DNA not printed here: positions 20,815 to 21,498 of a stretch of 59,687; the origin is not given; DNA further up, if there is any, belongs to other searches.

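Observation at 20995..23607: Two adjacent large proteins share a near-identical VirB2/TrbC-like pilin membrane module at their N-termini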

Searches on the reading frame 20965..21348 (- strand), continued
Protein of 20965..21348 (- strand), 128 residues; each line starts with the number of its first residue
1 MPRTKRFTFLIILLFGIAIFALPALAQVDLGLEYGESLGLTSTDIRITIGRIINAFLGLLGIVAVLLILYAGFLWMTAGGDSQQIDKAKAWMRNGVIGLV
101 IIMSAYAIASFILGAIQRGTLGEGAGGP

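Call 84: find_encoding_contigs(protein=P0064, flank=10000, max_places=1)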
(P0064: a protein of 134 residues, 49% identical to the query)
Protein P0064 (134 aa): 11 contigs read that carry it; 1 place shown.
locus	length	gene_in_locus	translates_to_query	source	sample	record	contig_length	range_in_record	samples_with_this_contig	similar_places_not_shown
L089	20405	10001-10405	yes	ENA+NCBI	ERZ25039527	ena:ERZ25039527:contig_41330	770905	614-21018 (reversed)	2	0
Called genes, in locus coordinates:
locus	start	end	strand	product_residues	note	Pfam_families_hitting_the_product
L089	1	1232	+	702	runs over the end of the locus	PF03477:ATP-cone, PF13597:NRDD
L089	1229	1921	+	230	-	PF13353:Fer4_12, PF04055:Radical_SAM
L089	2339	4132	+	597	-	PF07963:N_methyl (weak), PF13620:CarboxypepD_reg (faint)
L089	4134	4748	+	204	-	PF07963:N_methyl (weak)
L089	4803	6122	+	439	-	-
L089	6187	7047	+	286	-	PF00483:NTP_transferase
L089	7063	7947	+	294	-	PF01547:SBP_bac_1, PF13416:SBP_bac_8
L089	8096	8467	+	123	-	-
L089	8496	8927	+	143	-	PF18895:T4SS_pilin (weak)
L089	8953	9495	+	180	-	PF18895:T4SS_pilin (weak)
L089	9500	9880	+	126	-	PF18895:T4SS_pilin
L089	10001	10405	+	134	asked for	PF04956:TrbC (faint), PF18895:T4SS_pilin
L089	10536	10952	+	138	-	PF18895:T4SS_pilin (weak)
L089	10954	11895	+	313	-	PF18895:T4SS_pilin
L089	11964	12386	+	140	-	PF18895:T4SS_pilin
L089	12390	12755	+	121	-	PF18895:T4SS_pilin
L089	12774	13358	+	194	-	PF18895:T4SS_pilin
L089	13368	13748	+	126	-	-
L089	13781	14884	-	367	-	PF06925:MGDG_synth, PF04101:Glyco_tran_28_C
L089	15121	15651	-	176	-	-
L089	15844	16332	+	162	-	PF18895:T4SS_pilin (weak)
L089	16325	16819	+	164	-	PF00312:Ribosomal_S15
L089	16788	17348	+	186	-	PF01936:NYN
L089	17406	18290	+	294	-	PF01138:RNase_PH, PF03725:RNase_PH_C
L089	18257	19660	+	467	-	PF01138:RNase_PH, PF00013:KH_1, PF00575:S1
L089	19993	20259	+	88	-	PF01713:Smr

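Call 85: find_encoding_contigs(protein=P0016, flank=10000, max_places=1)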
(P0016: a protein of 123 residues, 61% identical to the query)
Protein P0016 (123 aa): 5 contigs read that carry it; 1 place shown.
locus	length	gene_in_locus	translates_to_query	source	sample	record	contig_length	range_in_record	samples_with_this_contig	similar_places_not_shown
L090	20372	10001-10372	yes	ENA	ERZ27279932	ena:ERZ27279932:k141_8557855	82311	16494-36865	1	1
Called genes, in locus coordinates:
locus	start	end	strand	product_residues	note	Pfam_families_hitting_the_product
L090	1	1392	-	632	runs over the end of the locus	PF16158:N_BRCA1_IG (faint), PF08486:SpoIID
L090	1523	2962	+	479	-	PF01943:Polysacc_synt, PF13440:Polysacc_synt_3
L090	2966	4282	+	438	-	PF04932:Wzy_C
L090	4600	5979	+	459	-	PF01547:SBP_bac_1, PF13416:SBP_bac_8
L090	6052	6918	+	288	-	PF00483:NTP_transferase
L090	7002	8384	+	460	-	PF01547:SBP_bac_1, PF13416:SBP_bac_8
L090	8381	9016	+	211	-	PF18895:T4SS_pilin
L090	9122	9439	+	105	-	PF04956:TrbC (weak), PF18895:T4SS_pilin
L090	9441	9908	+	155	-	PF18895:T4SS_pilin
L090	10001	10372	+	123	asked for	PF18895:T4SS_pilin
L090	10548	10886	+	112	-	PF18895:T4SS_pilin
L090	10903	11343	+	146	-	PF18895:T4SS_pilin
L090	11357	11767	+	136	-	PF18895:T4SS_pilin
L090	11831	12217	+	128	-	PF18895:T4SS_pilin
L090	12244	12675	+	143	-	PF18895:T4SS_pilin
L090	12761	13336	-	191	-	-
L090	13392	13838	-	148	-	-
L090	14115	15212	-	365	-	-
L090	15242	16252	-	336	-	-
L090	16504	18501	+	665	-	PF09852:DUF2079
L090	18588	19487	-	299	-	PF13489:Methyltransf_23, PF07021:MetW (weak), PF13847:Methyltransf_31, PF08241:Methyltransf_11, PF08242:Methyltransf_12, PF13649:Methyltransf_25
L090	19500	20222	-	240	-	PF00535:Glycos_transf_2, PF13641:Glyco_tranf_2_3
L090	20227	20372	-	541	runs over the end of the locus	-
